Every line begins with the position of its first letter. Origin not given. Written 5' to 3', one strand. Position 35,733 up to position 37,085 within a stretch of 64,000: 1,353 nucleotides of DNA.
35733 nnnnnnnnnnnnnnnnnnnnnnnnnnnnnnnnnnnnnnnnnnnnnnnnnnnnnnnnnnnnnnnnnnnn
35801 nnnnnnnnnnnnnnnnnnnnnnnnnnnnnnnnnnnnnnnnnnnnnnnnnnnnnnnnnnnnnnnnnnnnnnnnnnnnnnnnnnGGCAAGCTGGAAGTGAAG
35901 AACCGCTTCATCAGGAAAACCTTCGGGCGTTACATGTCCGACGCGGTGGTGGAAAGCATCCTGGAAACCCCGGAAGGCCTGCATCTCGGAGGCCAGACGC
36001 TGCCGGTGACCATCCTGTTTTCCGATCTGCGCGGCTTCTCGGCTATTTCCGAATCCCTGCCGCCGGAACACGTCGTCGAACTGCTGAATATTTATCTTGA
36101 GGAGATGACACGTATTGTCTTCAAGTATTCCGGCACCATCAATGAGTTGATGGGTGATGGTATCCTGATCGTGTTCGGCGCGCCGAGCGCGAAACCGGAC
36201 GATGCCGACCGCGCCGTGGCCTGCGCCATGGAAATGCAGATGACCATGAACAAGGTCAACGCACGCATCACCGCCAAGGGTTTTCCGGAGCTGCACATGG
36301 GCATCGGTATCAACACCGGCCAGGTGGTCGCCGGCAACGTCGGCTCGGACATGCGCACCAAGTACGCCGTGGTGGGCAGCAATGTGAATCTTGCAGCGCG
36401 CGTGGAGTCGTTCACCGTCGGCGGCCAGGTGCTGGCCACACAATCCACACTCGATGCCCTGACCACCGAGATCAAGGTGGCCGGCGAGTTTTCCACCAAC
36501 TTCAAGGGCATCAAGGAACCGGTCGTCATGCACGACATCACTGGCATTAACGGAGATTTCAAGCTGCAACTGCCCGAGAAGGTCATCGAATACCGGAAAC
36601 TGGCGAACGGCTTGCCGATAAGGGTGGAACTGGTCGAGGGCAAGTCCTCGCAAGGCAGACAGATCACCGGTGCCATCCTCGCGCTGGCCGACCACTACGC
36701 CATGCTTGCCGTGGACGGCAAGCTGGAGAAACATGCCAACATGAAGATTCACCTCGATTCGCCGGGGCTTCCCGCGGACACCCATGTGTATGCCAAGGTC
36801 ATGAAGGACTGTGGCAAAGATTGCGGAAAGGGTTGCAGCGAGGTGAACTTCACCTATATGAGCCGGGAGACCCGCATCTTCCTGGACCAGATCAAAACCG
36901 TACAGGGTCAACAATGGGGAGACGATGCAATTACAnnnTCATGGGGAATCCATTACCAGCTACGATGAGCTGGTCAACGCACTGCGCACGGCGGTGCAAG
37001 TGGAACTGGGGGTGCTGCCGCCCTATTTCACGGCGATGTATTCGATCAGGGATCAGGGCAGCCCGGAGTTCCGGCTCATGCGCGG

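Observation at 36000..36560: Cyclase has Glu/Ala at the base-specifying positions and may not be an adenylate cyclase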

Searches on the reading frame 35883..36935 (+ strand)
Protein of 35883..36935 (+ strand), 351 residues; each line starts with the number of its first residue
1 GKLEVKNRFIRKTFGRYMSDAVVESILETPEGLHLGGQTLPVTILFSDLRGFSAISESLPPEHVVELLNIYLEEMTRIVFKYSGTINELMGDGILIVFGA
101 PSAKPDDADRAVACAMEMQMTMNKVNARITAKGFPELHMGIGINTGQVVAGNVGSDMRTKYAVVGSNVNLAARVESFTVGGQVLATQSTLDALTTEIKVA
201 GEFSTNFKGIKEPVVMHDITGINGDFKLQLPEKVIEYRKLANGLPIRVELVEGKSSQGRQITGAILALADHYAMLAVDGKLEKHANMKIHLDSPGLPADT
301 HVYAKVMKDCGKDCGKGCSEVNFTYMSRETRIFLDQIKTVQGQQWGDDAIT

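Call 41: search_protein_families(library=pfam, alignment_id=A1, max_evalue=0.1)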
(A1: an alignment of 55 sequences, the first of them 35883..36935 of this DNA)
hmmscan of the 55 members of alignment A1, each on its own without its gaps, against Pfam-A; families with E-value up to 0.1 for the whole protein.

A. member 1, window:35883-36935:+ (351 aa): 2 families
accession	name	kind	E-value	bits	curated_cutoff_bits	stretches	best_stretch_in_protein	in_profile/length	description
PF00211.25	Guanylate_cyc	-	4.9e-29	101.7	21.9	1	41-217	8-179/183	Adenylate and Guanylate cyclase catalytic domain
PF24901.1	HTH_MCM7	-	0.018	15.3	26.5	1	115-138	27-50/76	DNA replication licensing factor MCM7, winged helix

B. families by the number of members that match (of 55 scanned): 42 families (the first 25 are shown)
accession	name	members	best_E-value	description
PF00211.25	Guanylate_cyc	55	2.6e-30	Adenylate and Guanylate cyclase catalytic domain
PF05226.16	CHASE2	32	5.6e-75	CHASE2 domain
PF07238.19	PilZ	10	4.5e-06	PilZ domain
PF00072.30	Response_reg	8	1.9e-66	Response regulator receiver domain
PF02743.24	dCache_1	6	3.5e-22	Cache domain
PF22673.2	MCP-like_PDC_1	6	6.6e-14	Methyl-accepting chemotaxis protein-like, first PDC sensor domain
PF17201.10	Cache_3-Cache_2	5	8.8e-09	Cache 3/Cache 2 fusion domain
PF19583.5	ODP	3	1e-59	ODP family beta lactamase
PF01590.32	GAF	3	1.4e-15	GAF domain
PF13492.12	GAF_3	3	1.4e-12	GAF domain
PF00753.33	Lactamase_B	3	1.5e-11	Metallo-beta-lactamase superfamily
PF08495.15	FIST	2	1.7e-27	FIST N domain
PF13185.12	GAF_2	2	8.1e-18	GAF domain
PF10442.14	FIST_C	2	2.3e-15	FIST C domain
PF13426.13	PAS_9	2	2.7e-12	PAS domain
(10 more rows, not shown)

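Call 47: predict_structure(alignment_id=A1)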
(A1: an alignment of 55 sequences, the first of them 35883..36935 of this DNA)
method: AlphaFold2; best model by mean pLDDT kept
length: 351 residues; sequences in the alignment: 55
mean_pLDDT: 88.7   pTM: 0.86
mean pLDDT of the five models: 88.7, 88.7, 88.4, 87.0, 86.3
residues with pLDDT >= 90: 259; 70-90: 45; 50-70: 44; < 50: 3
segments of 3 or more residues with pLDDT < 50: 349-351
pLDDT, mean of each block of 10 residues (from residue 1): 56 56 57 68 97 93 97 97 94 96 94 99 98 96 96 72 91 96 98 98 93 97 97 94 95 85 96 94 94 91 94 82 92 93 66 46
secondary structure, 60 per line:
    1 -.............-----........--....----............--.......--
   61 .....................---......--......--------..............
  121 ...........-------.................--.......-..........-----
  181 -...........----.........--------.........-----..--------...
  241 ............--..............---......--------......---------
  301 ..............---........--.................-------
elements in order: H2-14 H20-27 H30-33 E38-49 H52-58 H61-81 E85-90 E93-98 H107-131 E139-155 E158-164 H166-175 E182-186 H187-192 E197-205 E214-222 E238-252 E255-268 E272-277 E286-291 E301-311 E318-325 H328-341 E342-344

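Call 49: fold_search(model_id=the predicted structure, library=pdb)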
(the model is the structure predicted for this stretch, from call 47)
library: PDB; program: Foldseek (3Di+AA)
matches with E <= 10: 770; with E <= 0.001: 191
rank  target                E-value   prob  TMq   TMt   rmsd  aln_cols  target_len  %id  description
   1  6fht_A                1.3e-25  1.00  0.60  0.30   2.1       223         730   51  Crystal structure of an artificial phytochrome regulated adenylate/guanylate cyclase in its dark adapted Pr form (released 2018-04-18)
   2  6fht_B                1.6e-25  1.00  0.61  0.30   2.1       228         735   50  Crystal structure of an artificial phytochrome regulated adenylate/guanylate cyclase in its dark adapted Pr form (released 2018-04-18)
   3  2w01_B                1.9e-24  1.00  0.55  0.97   0.9       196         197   51  Crystal structure of the guanylyl cyclase Cya2 (released 2008-09-30)
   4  2w01_C                2.3e-24  1.00  0.55  0.96   1.3       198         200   50  Crystal structure of the guanylyl cyclase Cya2 (released 2008-09-30)
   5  2w01_D                7.2e-24  1.00  0.55  0.97   1.0       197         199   51  Crystal structure of the guanylyl cyclase Cya2 (released 2008-09-30)
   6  2w01_A                7.9e-23  1.00  0.55  0.96   1.5       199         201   50  Crystal structure of the guanylyl cyclase Cya2 (released 2008-09-30)
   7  3r5g_A                8.2e-18  1.00  0.51  0.89   2.2       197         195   34  Crystal structure of the adenylyl cyclase CyaB from P. aeruginosa (released 2012-01-11)
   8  1wc3_B                2.3e-17  1.00  0.48  0.85   2.2       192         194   33  Soluble adenylyl cyclase CyaC from S. platensis in complex with alpha, beta-methylene-ATP and Strontium (released 2004-12-20)
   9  3r5g_B                2.9e-17  1.00  0.51  0.89   2.0       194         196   35  Crystal structure of the adenylyl cyclase CyaB from P. aeruginosa (released 2012-01-11)
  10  1wc1_A                3.4e-17  1.00  0.50  0.88   1.8       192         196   33  Soluble adenylyl cyclase CyaC from S. platensis in complex with Rp- ATPalphaS (released 2004-12-20)
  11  1wc1_B                4.0e-17  1.00  0.50  0.88   1.8       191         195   34  Soluble adenylyl cyclase CyaC from S. platensis in complex with Rp- ATPalphaS (released 2004-12-20)
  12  1wc1_C                5.5e-17  1.00  0.50  0.90   1.8       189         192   34  Soluble adenylyl cyclase CyaC from S. platensis in complex with Rp- ATPalphaS (released 2004-12-20)
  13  1wc0_B                1.1e-16  1.00  0.48  0.84   2.2       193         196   33  Soluble adenylyl cyclase CyaC from S. platensis in complex with alpha, beta-methylene-ATP (released 2004-12-20)
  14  1wc0_A                5.4e-16  1.00  0.48  0.83   2.0       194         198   32  Soluble adenylyl cyclase CyaC from S. platensis in complex with alpha, beta-methylene-ATP (released 2004-12-20)
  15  1wc4_A                6.4e-16  1.00  0.48  0.83   2.0       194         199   32  Soluble adenylyl cyclase CyaC from S. platensis in complex with alpha, beta-methylene-ATP and Europium (released 2004-12-20)
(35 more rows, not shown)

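Call 60: search_protein_representatives(protein=window:35883-36935:+)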
Query: 351 residues. Proteins with E-value up to 0.001 (for the whole library): 103338; up to 1e-10: 61635; up to 1e-30: 8454. The best 150 are listed.
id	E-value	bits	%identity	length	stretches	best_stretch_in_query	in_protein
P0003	6.7e-142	488.9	70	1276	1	1-340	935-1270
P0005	3.0e-126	437.5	44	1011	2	3-329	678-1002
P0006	9.8e-113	393.1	60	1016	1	2-328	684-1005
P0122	5.6e-108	377.5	54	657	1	9-340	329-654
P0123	3.5e-106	371.5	54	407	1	3-336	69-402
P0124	4.1e-105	368.0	56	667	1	2-340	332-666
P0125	1.1e-103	363.4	53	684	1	3-335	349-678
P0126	1.5e-101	356.3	60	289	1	45-338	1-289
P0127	9.2e-100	350.4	53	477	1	3-326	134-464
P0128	3.0e-98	345.5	51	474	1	3-338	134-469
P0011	1.4e-96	340.0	54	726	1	4-333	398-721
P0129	8.4e-94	330.9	49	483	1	2-334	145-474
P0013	1.8e-92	326.5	48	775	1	3-337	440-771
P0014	8.4e-92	324.3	50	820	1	2-330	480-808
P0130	5.3e-90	318.4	49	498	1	2-326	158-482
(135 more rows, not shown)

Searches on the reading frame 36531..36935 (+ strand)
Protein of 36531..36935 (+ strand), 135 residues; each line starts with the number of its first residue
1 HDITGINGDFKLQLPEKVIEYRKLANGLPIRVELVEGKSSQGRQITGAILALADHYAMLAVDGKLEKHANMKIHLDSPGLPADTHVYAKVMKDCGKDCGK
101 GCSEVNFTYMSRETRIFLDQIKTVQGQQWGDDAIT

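Call 29: search_protein_families(library=pfam, proteins=[window:36531-36935:+], max_evalue=0.01)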
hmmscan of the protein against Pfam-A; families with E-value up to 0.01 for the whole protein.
window:36531-36935:+ (135 aa): 0 families

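Call 57: predict_structure(alignment_id=A2)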
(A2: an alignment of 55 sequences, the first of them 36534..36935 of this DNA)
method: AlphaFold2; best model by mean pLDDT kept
length: 134 residues; sequences in the alignment: 55
mean_pLDDT: 87.0   pTM: 0.77
mean pLDDT of the five models: 87.0, 85.9, 84.2, 84.1, 82.9
residues with pLDDT >= 90: 86; 70-90: 28; 50-70: 19; < 50: 1
segments of 3 or more residues with pLDDT < 50: none
pLDDT, mean of each block of 10 residues (from residue 1): 59 86 94 89 94 96 94 93 96 83 97 94 69 53
secondary structure, 60 per line:
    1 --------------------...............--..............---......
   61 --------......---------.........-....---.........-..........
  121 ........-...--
elements in order: E21-35 E38-51 E55-60 E69-74 E84-92 H94-97 E101-109 H111-128

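Call 59: fold_search(model_id=the predicted structure, library=pdb)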
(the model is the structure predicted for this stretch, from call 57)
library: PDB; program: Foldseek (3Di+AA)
matches with E <= 10: 603; with E <= 0.001: 2
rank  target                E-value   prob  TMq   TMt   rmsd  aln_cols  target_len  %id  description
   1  4i86_A                8.9e-04  1.00  0.53  0.67   4.0       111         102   14  Crystal structure of PilZ domain of CeSA from cellulose synthesizing bacterium (released 2013-04-03)
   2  4xrn_D                8.9e-04  1.00  0.51  0.61   4.2       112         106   11  Pilz domain with c-di-gmp of a protein from Pseudomonas aeruginosa (released 2016-02-03)
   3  4xrn_C                1.2e-03  1.00  0.52  0.61   4.1       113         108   11  Pilz domain with c-di-gmp of a protein from Pseudomonas aeruginosa (released 2016-02-03)
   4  9b8v_E                1.6e-03  1.00  0.60  0.11   3.4       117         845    8  AlphaFold2 informed cryo-EM model of the E. coli cellulose synthase BcsAG3B6 complex (released 2025-02-19)
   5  4rt1_B                1.9e-03  1.00  0.55  0.65   3.9       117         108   11  Structure of the Alg44 PilZ domain (R95A mutant) from Pseudomonas aeruginosa PAO1 in complex with c-di-GMP (released 2015-04-08)
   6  4xrn_B                2.0e-03  1.00  0.49  0.60   4.3       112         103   12  Pilz domain with c-di-gmp of a protein from Pseudomonas aeruginosa (released 2016-02-03)
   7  4rt0_A                2.1e-03  1.00  0.48  0.56   5.3       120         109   12  Structure of the Alg44 PilZ domain from Pseudomonas aeruginosa PAO1 in complex with c-di-GMP (released 2015-04-08)
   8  4i86_B                2.3e-03  1.00  0.47  0.62   4.4       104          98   14  Crystal structure of PilZ domain of CeSA from cellulose synthesizing bacterium (released 2013-04-03)
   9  9fp0_A                2.6e-03  1.00  0.51  0.10   6.7       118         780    8  Cryo-EM structure of the 'crown'less Bcs macrocomplex for E. coli cellulose secretion in non-saturating c-di-GMP (loca (released 2024-10-16)
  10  4rt0_B                2.6e-03  1.00  0.50  0.59   4.6       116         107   11  Structure of the Alg44 PilZ domain from Pseudomonas aeruginosa PAO1 in complex with c-di-GMP (released 2015-04-08)
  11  4rt1_A                2.8e-03  1.00  0.54  0.64   4.0       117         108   11  Structure of the Alg44 PilZ domain (R95A mutant) from Pseudomonas aeruginosa PAO1 in complex with c-di-GMP (released 2015-04-08)
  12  9fnn_A                3.6e-03  1.00  0.61  0.12   3.9       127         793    8  Cryo-EM structure of the c-di-GMP-saturated 'crown'less Bcs macrocomplex for cellulose secretion in E. coli (released 2024-10-16)
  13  4xrn_A                3.8e-03  1.00  0.50  0.60   4.2       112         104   12  Pilz domain with c-di-gmp of a protein from Pseudomonas aeruginosa (released 2016-02-03)
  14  5y4r_D                4.0e-03  1.00  0.49  0.54   5.0       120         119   11  Structure of a methyltransferase complex (released 2017-11-29)
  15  4hg6_A                4.2e-03  1.00  0.47  0.11   5.4       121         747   12  Structure of a cellulose synthase - cellulose translocation intermediate (released 2012-12-19)
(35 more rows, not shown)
